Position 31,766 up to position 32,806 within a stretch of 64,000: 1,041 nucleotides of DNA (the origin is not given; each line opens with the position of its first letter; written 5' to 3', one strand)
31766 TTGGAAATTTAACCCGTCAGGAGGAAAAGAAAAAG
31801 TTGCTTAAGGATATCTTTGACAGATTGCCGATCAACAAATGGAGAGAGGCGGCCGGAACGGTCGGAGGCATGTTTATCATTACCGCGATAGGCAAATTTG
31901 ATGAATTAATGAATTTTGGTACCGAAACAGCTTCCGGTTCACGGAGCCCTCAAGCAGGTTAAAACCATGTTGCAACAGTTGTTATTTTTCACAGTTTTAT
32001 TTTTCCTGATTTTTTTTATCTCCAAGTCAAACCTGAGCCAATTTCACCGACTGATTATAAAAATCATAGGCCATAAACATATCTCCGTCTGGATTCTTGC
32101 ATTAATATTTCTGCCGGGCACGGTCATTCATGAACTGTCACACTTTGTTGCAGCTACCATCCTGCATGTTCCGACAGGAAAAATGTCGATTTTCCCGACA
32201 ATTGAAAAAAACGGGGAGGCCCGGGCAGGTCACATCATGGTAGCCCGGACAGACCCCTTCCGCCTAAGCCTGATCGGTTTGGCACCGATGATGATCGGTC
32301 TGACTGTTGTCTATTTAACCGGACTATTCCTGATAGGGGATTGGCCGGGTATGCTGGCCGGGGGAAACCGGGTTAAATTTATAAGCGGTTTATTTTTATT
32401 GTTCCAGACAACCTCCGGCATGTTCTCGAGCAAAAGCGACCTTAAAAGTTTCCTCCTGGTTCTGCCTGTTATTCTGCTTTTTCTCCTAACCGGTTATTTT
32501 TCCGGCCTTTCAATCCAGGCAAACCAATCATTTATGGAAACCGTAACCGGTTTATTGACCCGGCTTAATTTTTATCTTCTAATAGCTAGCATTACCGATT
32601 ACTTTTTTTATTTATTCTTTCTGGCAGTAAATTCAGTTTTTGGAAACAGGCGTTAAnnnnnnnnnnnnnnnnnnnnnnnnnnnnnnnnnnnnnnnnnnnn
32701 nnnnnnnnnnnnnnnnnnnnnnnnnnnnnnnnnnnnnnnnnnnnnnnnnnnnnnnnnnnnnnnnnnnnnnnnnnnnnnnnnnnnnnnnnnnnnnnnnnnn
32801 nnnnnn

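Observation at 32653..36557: Aberrant ClpC-like unfoldase: frameshift and about 45-aa deletion in D2, a 290-aa tandem-repeat insertion, a C-terminal zinc ribbon and Pro-rich tail, and an N-terminal repeat extension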

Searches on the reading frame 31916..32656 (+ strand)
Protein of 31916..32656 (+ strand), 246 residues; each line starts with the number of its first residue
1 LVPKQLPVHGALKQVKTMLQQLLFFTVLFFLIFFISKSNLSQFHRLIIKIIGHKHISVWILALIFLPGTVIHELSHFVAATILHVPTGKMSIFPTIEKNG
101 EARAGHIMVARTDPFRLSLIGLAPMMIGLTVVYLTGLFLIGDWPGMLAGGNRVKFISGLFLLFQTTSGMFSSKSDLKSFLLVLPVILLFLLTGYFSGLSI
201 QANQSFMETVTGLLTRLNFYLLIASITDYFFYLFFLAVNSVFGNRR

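Call 18: search_protein_families(library=pfam, proteins=[window:31916-32656:+], max_evalue=0.01)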
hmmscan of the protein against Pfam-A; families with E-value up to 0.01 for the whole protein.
window:31916-32656:+ (246 aa): 0 families

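Call 47: search_protein_families(library=pfam, proteins=[window:31916-32656:+], max_evalue=5)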
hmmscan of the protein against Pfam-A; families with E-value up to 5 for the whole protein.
window:31916-32656:+ (246 aa): 1 family
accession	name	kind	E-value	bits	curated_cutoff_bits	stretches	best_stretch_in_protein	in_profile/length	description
PF02163.28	Peptidase_M50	-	0.025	14.4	27.2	1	62-93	3-34/221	Peptidase family M50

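Call 50: find_homologous_proteins(query=window:31916-32656:+, max_evalue=0.001)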
Query window:31916-32656:+ (246 aa): 41 proteins with E <= 0.001 among 2198 candidates.
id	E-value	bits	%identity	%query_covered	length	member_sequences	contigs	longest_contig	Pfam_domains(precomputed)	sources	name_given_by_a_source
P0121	7.6e-139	479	100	93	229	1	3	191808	-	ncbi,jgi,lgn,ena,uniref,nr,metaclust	ncbi:MAG: hypothetical protein UV73_C0004G0047 [Candidatus Gottesmanbacteria bacterium GW2011_GWA2_4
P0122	6.0e-72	260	62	81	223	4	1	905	-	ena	-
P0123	3.5e-71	258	61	82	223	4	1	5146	-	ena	-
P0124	4.9e-67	244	58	80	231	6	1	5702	-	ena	-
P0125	2.3e-54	203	50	80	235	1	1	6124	-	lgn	-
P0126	2.4e-48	183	46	79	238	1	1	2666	-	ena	-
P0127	9.5e-46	175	42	81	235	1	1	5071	-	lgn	-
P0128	8.9e-43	165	42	77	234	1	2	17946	-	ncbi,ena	-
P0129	5.9e-42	162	40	81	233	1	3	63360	-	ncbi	-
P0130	1.6e-41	161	46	68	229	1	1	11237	-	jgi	-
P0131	1.8e-41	161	40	79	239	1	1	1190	-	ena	-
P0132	1.1e-40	158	43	85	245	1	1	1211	-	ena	-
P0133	2.5e-40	157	44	83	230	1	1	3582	-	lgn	-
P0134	1.5e-39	154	41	84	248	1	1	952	-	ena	-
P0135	7.8e-39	152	42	85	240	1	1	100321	-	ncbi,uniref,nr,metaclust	ncbi:hypothetical protein A2W14_05420 [Candidatus Gottesmanbacteria bacterium RBG_16_37_8]|uniref:Un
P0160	2.6e-12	65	31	72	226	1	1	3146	PF13398.13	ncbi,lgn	-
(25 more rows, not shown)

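Call 51: find_encoding_contigs(protein=P0121, flank=6000, max_places=10)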
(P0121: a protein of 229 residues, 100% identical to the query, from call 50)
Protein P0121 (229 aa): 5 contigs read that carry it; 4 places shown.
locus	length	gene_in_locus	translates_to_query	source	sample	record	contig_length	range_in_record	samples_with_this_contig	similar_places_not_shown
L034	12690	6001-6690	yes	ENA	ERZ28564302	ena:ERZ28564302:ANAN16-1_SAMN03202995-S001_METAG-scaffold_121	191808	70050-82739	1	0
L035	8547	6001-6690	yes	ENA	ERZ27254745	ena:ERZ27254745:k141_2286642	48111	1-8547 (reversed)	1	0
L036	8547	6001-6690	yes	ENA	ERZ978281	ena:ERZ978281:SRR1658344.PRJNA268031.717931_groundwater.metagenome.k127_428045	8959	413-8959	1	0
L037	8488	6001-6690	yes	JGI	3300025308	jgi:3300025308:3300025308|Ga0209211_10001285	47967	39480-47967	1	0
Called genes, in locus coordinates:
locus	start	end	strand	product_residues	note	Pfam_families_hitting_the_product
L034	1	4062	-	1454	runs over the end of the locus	-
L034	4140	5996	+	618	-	-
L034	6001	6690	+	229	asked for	-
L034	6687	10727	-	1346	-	PF02861:Clp_N, PF00004:AAA, PF23569:NBD_SMAX1, PF17871:AAA_lid_9, PF00004:AAA, PF07724:AAA_2, PF07728:AAA_5, PF10431:ClpB_D2-small, +5 more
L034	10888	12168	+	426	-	PF12666:PrgI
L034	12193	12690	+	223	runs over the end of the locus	PF26593:TraC-like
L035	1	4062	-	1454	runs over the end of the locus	-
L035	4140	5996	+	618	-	-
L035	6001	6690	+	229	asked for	-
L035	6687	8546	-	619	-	?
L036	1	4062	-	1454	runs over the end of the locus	-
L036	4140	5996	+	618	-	-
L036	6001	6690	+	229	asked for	-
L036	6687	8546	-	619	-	?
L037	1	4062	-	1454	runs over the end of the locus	-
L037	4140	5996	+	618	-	-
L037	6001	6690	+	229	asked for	-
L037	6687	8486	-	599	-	?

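Call 62: predict_structure(alignment_id=A3)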
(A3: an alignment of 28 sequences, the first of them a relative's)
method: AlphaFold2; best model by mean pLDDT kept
length: 229 residues; sequences in the alignment: 28
mean_pLDDT: 88.5   pTM: 0.84
mean pLDDT of the five models: 88.5, 87.2, 87.1, 85.5, 84.9
residues with pLDDT >= 90: 130; 70-90: 85; 50-70: 13; < 50: 1
segments of 3 or more residues with pLDDT < 50: none
pLDDT, mean of each block of 10 residues (from residue 1): 92 94 92 89 88 92 95 80 73 89 94 96 79 84 94 90 89 81 77 93 97 97 78
secondary structure, 60 per line:
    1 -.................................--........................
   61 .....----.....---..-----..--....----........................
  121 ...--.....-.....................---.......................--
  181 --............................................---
elements in order: H2-34 H37-65 E70-74 E89-92 H97-123 H126-130 H132-152 H156-178 H183-226
